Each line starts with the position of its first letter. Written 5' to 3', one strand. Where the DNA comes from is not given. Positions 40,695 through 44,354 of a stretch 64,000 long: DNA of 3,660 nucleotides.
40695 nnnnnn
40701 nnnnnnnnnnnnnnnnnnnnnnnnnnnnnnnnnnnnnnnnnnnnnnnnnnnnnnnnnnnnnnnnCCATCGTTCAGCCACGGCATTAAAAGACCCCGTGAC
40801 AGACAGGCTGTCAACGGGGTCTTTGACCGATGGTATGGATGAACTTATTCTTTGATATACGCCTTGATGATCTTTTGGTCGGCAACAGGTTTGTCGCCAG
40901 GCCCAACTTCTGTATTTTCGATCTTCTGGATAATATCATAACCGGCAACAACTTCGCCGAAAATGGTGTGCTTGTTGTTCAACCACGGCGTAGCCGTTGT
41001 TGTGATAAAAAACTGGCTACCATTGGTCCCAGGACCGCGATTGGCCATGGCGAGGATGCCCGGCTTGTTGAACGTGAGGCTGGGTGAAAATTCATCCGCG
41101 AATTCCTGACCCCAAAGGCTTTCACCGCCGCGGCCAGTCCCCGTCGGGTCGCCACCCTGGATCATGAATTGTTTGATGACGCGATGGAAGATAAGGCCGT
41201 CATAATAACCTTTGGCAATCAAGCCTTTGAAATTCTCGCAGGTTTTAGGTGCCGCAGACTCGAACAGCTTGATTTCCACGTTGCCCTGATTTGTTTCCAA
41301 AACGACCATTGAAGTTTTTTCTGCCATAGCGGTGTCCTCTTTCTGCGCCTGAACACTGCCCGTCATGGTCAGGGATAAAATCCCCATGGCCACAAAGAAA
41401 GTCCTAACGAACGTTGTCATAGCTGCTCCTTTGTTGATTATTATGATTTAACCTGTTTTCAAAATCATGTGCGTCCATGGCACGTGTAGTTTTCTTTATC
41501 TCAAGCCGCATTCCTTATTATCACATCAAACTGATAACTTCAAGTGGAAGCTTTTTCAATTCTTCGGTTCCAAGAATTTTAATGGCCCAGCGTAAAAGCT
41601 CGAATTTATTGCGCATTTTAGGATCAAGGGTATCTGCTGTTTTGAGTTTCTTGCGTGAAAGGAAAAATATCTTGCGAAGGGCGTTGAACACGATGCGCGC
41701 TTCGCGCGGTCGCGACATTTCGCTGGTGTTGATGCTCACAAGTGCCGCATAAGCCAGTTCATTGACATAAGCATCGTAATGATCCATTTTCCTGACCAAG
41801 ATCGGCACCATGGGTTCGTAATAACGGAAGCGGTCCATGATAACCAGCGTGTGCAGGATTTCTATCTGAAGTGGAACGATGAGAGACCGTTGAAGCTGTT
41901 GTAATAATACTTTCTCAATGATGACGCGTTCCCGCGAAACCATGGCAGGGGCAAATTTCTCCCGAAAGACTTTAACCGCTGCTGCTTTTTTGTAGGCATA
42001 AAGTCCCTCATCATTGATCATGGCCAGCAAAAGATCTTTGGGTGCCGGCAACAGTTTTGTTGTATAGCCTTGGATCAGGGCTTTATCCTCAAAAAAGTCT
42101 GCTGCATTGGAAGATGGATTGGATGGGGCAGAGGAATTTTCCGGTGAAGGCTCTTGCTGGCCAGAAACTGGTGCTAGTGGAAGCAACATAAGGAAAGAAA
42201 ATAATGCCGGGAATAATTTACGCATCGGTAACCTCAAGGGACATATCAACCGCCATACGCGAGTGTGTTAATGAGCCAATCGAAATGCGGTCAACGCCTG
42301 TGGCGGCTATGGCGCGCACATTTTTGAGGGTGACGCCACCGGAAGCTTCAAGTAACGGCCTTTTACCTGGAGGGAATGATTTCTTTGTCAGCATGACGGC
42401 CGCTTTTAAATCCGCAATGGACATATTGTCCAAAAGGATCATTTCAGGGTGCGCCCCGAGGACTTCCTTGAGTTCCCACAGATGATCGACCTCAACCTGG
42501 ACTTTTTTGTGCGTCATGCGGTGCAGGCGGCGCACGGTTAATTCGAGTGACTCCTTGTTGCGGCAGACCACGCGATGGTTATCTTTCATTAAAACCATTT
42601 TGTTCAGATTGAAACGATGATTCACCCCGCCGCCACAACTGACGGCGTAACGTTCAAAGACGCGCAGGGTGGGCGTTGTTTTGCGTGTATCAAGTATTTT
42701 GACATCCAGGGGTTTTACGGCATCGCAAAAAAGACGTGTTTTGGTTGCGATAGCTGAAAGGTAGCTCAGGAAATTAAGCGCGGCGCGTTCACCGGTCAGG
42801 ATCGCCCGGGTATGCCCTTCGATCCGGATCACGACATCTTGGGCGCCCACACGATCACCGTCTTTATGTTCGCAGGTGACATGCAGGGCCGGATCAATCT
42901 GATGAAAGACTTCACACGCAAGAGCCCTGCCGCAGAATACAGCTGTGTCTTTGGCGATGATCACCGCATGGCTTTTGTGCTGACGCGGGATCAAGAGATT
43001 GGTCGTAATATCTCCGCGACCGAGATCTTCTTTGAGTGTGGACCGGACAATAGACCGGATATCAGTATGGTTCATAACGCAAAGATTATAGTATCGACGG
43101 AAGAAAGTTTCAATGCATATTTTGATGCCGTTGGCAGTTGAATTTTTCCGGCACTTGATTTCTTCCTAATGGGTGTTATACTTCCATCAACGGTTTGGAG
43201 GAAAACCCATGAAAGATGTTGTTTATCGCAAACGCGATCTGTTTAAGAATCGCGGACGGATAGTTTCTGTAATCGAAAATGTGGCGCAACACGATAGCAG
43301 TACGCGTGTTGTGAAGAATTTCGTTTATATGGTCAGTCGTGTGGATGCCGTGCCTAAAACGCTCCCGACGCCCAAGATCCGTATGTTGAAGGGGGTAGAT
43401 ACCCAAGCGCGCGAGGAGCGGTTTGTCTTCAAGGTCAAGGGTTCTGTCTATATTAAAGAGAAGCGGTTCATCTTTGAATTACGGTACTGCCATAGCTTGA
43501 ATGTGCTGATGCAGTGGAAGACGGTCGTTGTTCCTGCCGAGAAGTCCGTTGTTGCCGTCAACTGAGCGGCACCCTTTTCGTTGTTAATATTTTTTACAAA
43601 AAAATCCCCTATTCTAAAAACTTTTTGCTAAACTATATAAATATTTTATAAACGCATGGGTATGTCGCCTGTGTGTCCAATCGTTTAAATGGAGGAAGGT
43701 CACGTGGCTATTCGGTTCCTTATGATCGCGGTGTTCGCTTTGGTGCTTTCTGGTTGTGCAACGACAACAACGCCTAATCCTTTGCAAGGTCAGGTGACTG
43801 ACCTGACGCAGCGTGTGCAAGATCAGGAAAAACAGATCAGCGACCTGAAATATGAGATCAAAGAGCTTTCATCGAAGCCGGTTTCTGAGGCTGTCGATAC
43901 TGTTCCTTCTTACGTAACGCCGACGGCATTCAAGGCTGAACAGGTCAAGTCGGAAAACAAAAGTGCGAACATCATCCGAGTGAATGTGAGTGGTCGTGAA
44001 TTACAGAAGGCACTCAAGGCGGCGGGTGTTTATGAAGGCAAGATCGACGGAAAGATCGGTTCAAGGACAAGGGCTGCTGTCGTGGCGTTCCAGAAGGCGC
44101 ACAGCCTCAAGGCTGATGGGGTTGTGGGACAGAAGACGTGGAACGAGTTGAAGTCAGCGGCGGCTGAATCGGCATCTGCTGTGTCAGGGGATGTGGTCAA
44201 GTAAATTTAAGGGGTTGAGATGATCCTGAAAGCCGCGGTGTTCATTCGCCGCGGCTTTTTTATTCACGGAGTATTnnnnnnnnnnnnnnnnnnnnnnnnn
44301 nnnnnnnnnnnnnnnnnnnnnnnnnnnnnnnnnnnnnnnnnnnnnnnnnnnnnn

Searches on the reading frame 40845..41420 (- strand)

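Call 63: search_protein_families(library=pfam, proteins=[window:40845-41420:-], max_evalue=0.01)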
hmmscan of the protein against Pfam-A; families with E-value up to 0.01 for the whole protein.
window:40845-41420:- (191 aa): 1 family
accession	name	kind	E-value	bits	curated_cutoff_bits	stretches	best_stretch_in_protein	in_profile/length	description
PF00160.26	Pro_isomerase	-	4e-53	180.3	21.7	1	39-187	2-157/159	Cyclophilin type peptidyl-prolyl cis-trans isomerase/CLD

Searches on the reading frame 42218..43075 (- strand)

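Call 63: search_protein_families(library=pfam, proteins=[window:42218-43075:-], max_evalue=0.01)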
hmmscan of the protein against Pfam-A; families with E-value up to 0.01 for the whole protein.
window:42218-43075:- (285 aa): 2 families
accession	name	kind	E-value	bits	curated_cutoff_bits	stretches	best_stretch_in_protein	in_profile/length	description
PF01729.25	QRPTase_C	-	1.9e-51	174.6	23.1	1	109-281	1-169/169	Quinolinate phosphoribosyl transferase, C-terminal domain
PF02749.22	QRPTase_N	-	1.9e-21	76.5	27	1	22-107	1-82/82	Quinolinate phosphoribosyl transferase, N-terminal domain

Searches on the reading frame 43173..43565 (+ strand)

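Call 63: search_protein_families(library=pfam, proteins=[window:43173-43565:+], max_evalue=0.01)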
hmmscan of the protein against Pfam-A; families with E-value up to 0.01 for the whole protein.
window:43173-43565:+ (130 aa): 1 family
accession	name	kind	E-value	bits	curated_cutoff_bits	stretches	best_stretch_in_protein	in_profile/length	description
PF18162.6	Arc_C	-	0.0073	16.6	31.9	0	9-26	17-34/83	Arc C-lobe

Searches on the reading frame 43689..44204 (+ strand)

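Call 63: search_protein_families(library=pfam, proteins=[window:43689-44204:+], max_evalue=0.01)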
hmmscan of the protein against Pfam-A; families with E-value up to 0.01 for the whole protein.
window:43689-44204:+ (171 aa): 3 families
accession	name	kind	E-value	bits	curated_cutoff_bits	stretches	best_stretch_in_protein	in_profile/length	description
PF01471.23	PG_binding_1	-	2e-17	63.5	23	1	103-154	6-57/57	Putative peptidoglycan binding domain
PF09374.15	PG_binding_3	-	1.2e-05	25.8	24.6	0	105-132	6-32/76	Predicted Peptidoglycan domain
PF05819.16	NolX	-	0.0085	15.8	26.1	0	56-114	346-403/436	NolX protein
